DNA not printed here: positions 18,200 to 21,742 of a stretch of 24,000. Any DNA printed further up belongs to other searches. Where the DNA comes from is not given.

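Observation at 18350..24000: Complete compact type II-A CRISPR-Cas9 system (1080-aa Cas9, tracrRNA, cas1, cas2, long csn2, array), a candidate uncharacterised small Cas9 ortholog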

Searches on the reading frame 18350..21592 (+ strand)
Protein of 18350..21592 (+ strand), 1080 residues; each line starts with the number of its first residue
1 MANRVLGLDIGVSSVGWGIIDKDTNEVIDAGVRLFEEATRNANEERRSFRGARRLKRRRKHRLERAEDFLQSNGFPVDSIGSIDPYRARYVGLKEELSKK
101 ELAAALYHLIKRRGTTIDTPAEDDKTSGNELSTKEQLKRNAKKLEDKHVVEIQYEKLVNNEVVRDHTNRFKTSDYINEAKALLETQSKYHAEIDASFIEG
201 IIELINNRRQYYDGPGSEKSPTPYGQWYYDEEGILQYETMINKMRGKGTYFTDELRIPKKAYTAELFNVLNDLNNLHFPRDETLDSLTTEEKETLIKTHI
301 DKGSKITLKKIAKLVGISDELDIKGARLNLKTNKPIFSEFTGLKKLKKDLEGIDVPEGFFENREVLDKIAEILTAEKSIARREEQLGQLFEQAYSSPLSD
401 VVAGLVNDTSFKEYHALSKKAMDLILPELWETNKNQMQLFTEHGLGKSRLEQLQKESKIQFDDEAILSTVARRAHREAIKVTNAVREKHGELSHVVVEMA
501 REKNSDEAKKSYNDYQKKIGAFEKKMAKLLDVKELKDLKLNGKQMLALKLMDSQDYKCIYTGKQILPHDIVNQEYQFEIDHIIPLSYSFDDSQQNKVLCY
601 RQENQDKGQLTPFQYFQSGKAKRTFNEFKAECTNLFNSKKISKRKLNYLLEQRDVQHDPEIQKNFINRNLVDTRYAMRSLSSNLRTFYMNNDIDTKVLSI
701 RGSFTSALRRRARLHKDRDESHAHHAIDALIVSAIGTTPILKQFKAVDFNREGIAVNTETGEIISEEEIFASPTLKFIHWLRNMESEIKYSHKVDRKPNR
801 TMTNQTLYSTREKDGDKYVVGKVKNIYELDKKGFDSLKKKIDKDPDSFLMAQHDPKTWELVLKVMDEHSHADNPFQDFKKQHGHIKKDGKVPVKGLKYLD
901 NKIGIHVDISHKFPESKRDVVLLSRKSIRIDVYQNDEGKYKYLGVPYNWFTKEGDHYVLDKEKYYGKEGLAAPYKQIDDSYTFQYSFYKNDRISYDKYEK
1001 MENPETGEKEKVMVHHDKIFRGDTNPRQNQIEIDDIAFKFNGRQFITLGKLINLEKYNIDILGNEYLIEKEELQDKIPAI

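Call 7: search_protein_families(library=ncbifam, proteins=[window:18350-21592:+])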
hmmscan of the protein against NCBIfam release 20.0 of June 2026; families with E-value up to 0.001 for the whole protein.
window:18350-21592:+ (1080 aa): 2 families
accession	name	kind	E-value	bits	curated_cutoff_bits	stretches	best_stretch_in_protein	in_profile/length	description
TIGR01865.2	cas_Csn1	equivalog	1.8e-188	629.1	100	1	5-1064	2-1070/1070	type II CRISPR RNA-guided endonuclease Cas9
NF049971.1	CRISPR_Cas9d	exception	3.5e-33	115.3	375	1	451-956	444-915/986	type II CRISPR RNA-guided endonuclease Cas9d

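Call 8: search_protein_families(library=pfam, proteins=[window:18350-21592:+])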
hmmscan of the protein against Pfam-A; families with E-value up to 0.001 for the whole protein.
window:18350-21592:+ (1080 aa): 5 families
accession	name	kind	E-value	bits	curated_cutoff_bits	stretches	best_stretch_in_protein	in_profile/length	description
PF18061.6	CRISPR_Cas9_WED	-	1.3e-36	126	27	1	800-922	1-130/131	CRISPR-Cas9 WED domain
PF13395.12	HNH_4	-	2.8e-21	75.6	22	1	558-613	1-54/54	HNH endonuclease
PF18541.7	RuvC_III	-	1.3e-11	45.3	26.2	1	660-717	1-56/179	RuvC endonuclease subdomain 3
PF22702.2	Cas9_RuvC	-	6.4e-09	36.4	27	1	677-747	8-77/151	Cas9 RuvC domain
PF18070.6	Cas9_PI2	-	8.6e-06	26.9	27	1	929-988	3-59/59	CRISPR-Cas9 PI domain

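Call 9: search_solved_structures(query=window:18350-21589:+, max_evalue=0.001, show_alignments=1)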
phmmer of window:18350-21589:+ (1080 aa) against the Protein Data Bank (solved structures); distinct sequences matched with E-value up to 0.001: 62 (the best 60 are shown).
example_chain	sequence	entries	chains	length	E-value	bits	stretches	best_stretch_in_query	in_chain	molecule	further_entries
7eni_A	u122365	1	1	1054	1.4e-196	659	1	3-1070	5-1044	CRISPR-associated endonuclease Cas9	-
7enr_A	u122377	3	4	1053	1.4e-196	659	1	3-1070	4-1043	CRISPR-associated endonuclease Cas9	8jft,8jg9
9mb6_A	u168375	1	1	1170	2e-196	658.5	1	3-1070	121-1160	Ubiquitin-like protein SMT3,CRISPR-associated endonuclease Cas9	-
7el1_A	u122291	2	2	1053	1.3e-195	655.8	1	3-1070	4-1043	CRISPR-associated endonuclease Cas9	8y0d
5axw_A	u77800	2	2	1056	1.3e-195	655.7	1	3-1070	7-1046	CRISPR-associated endonuclease Cas9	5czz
8zcy_A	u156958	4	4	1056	1.4e-195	655.7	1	3-1070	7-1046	CRISPR-associated endonuclease Cas9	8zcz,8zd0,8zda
9mb7_A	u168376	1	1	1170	2e-195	655.2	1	3-1070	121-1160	Ubiquitin-like protein SMT3,CRISPR-associated endonuclease Cas9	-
7vw3_A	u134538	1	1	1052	1.4e-194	652.4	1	3-1070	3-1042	CRISPR-associated endonuclease Cas9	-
6rj9_C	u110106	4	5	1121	4.5e-158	531.5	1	1-1072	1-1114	CRISPR-associated endonuclease Cas9 1 | Streptococcus Thermophilus 1 Cas9 | Cas 9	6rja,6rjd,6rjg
6m0v_A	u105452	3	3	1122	1.4e-156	526.5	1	4-1072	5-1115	CRISPR-associated endonuclease Cas9 1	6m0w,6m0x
8ywh_A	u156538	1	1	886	4.3e-147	495.2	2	3-501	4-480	sCas9 (Compact SaCas9)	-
8hud_A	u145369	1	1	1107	9.3e-143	480.8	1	5-1072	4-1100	CRISPR-associated endonuclease Cas9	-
21dz_A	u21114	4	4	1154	4.9e-61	210.3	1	6-765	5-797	CRISPR-associated endonuclease Cas9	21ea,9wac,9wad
9ar4_A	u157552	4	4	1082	6.1e-61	210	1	6-1071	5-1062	CRISPR-associated endonuclease Cas9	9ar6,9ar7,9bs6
8hnt_A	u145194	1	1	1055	1.9e-60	208.3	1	3-995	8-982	CRISPR-associated endonuclease Cas9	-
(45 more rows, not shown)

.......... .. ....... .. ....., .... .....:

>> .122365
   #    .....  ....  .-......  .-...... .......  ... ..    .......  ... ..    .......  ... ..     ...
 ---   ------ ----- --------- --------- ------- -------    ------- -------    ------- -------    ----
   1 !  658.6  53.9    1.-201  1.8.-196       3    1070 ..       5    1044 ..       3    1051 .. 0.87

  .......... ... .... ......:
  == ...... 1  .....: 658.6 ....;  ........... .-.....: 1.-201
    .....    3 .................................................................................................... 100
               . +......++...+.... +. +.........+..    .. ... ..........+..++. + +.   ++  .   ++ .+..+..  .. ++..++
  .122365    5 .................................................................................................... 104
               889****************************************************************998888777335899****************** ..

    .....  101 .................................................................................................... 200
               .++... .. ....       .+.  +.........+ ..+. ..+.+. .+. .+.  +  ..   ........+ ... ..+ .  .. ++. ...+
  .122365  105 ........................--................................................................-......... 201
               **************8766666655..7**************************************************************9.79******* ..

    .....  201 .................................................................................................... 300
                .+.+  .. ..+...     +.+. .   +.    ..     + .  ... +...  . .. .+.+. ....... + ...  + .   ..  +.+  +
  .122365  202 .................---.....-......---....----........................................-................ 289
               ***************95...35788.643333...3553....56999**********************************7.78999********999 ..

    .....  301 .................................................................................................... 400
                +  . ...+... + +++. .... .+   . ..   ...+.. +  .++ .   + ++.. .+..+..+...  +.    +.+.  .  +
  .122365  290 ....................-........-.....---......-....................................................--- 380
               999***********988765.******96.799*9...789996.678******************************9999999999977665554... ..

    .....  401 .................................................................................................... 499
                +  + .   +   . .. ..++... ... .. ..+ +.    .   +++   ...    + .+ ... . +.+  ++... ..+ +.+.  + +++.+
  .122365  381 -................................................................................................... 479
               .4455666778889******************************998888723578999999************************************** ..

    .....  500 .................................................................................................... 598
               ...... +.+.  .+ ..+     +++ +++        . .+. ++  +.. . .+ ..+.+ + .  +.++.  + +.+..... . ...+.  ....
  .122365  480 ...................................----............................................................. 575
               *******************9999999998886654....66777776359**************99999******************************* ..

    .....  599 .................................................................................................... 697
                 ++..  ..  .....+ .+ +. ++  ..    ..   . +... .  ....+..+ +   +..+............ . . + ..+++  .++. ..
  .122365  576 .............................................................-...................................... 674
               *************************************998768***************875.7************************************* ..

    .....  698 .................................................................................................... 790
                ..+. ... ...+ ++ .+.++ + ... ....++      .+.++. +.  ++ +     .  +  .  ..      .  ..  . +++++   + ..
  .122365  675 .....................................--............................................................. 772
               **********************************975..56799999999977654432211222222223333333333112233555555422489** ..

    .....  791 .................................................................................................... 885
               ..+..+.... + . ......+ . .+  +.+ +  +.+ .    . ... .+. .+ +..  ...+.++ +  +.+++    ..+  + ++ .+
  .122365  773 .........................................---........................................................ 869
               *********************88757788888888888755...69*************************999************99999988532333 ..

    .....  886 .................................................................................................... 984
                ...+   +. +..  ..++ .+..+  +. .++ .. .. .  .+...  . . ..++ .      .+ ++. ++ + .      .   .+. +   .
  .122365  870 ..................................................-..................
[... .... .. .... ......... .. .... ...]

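Call 10: search_protein_families(library=padloc, proteins=[window:18350-21592:+], max_evalue=1)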
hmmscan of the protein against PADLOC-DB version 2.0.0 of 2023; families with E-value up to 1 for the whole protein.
window:18350-21592:+ (1080 aa): 5 families
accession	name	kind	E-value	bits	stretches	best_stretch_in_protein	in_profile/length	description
PDLC01256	Cas9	-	1.8e-140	468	1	4-750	2-690/711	"CAS-II-A,CAS-II-B,CAS-II-C; effector__SPE"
PDLC00973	Cas9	-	3.6e-122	407.5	1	4-763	2-809/830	CRISPR subtype II RNA-guided endonuclease Cas9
PDLC01460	Cas9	-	7.6e-105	350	1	3-1063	2-887/901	"CAS-II-A,CAS-II-B,CAS-II-C; effector__SPE"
PDLC00975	Cas9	-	1.9e-63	213.2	1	2-814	3-859/1120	Cas9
PDLC01580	Cas9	-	2.1e-44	150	2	239-737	508-987/1329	"CAS-II-A,CAS-II-B,CAS-II-C; effector__SPE"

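Call 13: find_homologous_proteins(query=window:18350-21589:+, max_evalue=1e-50)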
Query window:18350-21589:+ (1080 aa): 861 proteins with E <= 1e-50 among 8000 candidates; the best 120 are listed.
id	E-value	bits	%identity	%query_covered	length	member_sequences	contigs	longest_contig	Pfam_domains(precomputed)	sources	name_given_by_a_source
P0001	0.0e+0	2425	100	100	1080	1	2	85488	PF13395.13,PF22702.3,PF18061.7,PF18541.8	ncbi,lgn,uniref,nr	ncbi:CRISPR-associated endonuclease Csn1 [Alkalibacterium putridalgicola]|uniref:CRISPR-associated e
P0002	0.0e+0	2257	92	100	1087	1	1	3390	PF13395.13,PF22702.3,PF18061.7,PF18541.8,PF18070.7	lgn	-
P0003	0.0e+0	2126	87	100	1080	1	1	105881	PF13395.13,PF22702.3,PF18061.7,PF18541.8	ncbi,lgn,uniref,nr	ncbi:CRISPR-associated endonuclease Csn1 [Alkalibacterium subtropicum]|uniref:CRISPR-associated endo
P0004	0.0e+0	2023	82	100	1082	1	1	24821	PF13395.13,PF22702.3,PF18061.7,PF18541.8,PF18070.7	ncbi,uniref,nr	ncbi:type II CRISPR RNA-guided endonuclease Cas9 [Alkalibacterium sp. 20]|uniref:type II CRISPR RNA-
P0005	0.0e+0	1996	81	100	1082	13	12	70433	PF13395.13,PF22702.3,PF18061.7,PF18541.8,PF18070.7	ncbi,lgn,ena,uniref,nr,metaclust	ncbi:type II CRISPR RNA-guided endonuclease Cas9 [Alkalibacterium gilvum]|uniref:CRISPR-associated e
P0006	0.0e+0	1987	81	100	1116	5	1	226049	PF13395.13,PF22702.3,PF18061.7,PF18541.8,PF18070.7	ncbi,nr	ncbi:type II CRISPR RNA-guided endonuclease Cas9 [Alkalibacterium olivapovliticus]|nr:type II CRISPR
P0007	0.0e+0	1926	78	100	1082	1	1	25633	PF13395.13,PF22702.3,PF18061.7,PF18541.8,PF18070.7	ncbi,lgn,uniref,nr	ncbi:type II CRISPR RNA-guided endonuclease Cas9 [Lacticigenium naphthae]|uniref:type II CRISPR RNA-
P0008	0.0e+0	1922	78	100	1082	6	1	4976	PF13395.13,PF22702.3,PF18061.7,PF18541.8,PF18070.7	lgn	-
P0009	0.0e+0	1919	78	100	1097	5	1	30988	PF13395.13,PF22702.3,PF18061.7,PF18541.8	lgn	-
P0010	0.0e+0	1909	77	100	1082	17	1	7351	PF13395.13,PF22702.3,PF18061.7,PF18541.8,PF18070.7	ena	-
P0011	0.0e+0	1810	74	100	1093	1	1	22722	PF13395.13,PF22702.3,PF18061.7,PF18541.8,PF18070.7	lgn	-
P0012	0.0e+0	1803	73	100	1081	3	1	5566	PF13395.13,PF22702.3,PF18061.7,PF18541.8,PF18070.7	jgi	-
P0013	0.0e+0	1776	73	100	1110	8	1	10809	PF13395.13,PF22702.3,PF18061.7,PF18541.8,PF18070.7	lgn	-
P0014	0.0e+0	1759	72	100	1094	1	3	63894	PF13395.13,PF22702.3,PF18061.7,PF18541.8,PF18070.7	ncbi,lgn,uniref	ncbi:type II CRISPR RNA-guided endonuclease Cas9 [Desemzia sp. FAM 23989]|uniref:type II CRISPR RNA-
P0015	0.0e+0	1694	71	100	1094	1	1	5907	PF13395.13,PF22702.3,PF18061.7,PF18541.8,PF18070.7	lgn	-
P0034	0.0e+0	1345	58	99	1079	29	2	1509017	PF13395.13,PF22702.3,PF18061.7,PF18541.8,PF18070.7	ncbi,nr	ncbi:type II CRISPR RNA-guided endonuclease Cas9 [Listeria seeligeri]|nr:type II CRISPR RNA-guided e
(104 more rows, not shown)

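Call 16: find_encoding_contigs(protein=P0001, flank=10000, max_places=4)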
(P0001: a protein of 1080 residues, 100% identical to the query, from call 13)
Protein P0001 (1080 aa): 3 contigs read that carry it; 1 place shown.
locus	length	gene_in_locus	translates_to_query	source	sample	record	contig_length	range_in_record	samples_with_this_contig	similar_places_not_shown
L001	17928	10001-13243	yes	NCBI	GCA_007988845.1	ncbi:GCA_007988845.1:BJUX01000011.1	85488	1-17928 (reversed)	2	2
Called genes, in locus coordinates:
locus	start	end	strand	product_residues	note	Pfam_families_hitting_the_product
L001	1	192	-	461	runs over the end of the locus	PF00232:Glyco_hydro_1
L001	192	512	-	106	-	PF02255:PTS_IIA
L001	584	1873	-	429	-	PF02378:PTS_EIIC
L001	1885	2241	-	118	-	PF02302:PTS_IIB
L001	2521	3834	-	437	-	PF00300:His_Phos_1 (weak), PF05235:CHAD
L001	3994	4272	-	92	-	PF04248:NTP_transf_9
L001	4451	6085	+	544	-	PF00135:COesterase, PF20434:BD-FAE, PF07859:Abhydrolase_3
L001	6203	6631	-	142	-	PF02656:DUF202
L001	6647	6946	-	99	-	PF00884:Sulfatase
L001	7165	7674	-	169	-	PF04832:SOUL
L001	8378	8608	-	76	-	-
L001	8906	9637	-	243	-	PF02810:SEC-C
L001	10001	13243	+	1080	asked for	PF13395:HNH_4, PF18541:RuvC_III, PF22702:Cas9_RuvC, PF18061:CRISPR_Cas9_WED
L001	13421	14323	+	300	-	PF01867:Cas_Cas1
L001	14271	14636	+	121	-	PF09827:CRISPR_Cas2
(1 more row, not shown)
